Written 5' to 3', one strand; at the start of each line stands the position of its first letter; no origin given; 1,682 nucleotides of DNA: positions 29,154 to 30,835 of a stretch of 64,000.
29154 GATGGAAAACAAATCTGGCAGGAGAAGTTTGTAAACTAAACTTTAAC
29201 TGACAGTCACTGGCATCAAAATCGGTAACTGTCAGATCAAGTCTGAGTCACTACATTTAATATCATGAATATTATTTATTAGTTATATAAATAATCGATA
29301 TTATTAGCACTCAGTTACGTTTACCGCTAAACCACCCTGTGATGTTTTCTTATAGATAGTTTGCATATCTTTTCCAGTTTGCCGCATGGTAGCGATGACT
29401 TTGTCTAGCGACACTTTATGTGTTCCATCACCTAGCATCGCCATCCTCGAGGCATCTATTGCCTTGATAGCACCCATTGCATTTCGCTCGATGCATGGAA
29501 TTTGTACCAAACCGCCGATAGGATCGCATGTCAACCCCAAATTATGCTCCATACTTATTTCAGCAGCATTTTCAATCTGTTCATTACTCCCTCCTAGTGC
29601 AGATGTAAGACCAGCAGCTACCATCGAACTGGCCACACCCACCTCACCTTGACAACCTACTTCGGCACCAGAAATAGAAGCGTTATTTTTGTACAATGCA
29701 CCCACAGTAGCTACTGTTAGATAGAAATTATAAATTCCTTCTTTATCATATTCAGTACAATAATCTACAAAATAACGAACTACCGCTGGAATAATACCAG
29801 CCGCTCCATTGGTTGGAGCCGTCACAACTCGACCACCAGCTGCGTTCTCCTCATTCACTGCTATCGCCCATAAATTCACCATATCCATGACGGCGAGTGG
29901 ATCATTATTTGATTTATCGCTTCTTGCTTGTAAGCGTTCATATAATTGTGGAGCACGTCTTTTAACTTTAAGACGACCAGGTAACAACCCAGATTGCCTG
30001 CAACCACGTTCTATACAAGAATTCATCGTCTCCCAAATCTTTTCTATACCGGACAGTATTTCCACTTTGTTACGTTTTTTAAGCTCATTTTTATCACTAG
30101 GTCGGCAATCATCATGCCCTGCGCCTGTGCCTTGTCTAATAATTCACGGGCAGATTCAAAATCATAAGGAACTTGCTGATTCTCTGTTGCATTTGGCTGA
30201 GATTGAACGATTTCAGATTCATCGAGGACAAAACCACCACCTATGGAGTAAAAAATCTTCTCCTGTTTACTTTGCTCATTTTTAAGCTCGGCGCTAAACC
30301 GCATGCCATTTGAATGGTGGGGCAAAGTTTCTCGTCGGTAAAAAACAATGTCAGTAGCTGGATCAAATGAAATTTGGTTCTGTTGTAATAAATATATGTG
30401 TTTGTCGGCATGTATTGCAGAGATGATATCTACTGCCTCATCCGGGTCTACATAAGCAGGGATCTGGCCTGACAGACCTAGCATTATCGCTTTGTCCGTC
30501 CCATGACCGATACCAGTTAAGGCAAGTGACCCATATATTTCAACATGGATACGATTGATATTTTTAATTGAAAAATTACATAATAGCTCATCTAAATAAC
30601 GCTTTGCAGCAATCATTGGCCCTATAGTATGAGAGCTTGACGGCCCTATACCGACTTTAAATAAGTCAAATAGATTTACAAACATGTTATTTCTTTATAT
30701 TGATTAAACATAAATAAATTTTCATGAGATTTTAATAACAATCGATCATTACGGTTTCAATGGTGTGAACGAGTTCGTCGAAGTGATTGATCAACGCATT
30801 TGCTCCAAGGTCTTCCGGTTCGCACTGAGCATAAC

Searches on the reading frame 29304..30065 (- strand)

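Call 7: search_protein_families(library=pfam, proteins=[window:29304-30065:-])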
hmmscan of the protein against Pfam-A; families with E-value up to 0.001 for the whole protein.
window:29304-30065:- (253 aa): 1 family
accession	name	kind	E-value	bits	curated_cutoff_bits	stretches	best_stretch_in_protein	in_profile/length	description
PF03313.21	SDH_alpha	-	3e-84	283.2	26.4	1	2-247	25-260/260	Serine dehydratase alpha chain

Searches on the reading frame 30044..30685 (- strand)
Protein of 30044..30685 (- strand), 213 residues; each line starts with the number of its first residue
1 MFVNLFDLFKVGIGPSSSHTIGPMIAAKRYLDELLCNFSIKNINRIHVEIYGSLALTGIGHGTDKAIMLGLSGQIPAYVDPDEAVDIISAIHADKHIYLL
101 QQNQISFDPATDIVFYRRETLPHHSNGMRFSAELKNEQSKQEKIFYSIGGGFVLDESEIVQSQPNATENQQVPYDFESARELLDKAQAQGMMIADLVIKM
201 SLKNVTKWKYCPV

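Call 7: search_protein_families(library=pfam, proteins=[window:30044-30685:-])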
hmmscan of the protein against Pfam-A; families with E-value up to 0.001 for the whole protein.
window:30044-30685:- (213 aa): 1 family
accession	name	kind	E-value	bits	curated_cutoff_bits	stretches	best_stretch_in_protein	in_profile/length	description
PF03315.21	SDH_beta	-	5.6e-57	192.8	26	1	5-157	2-154/155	Serine dehydratase beta chain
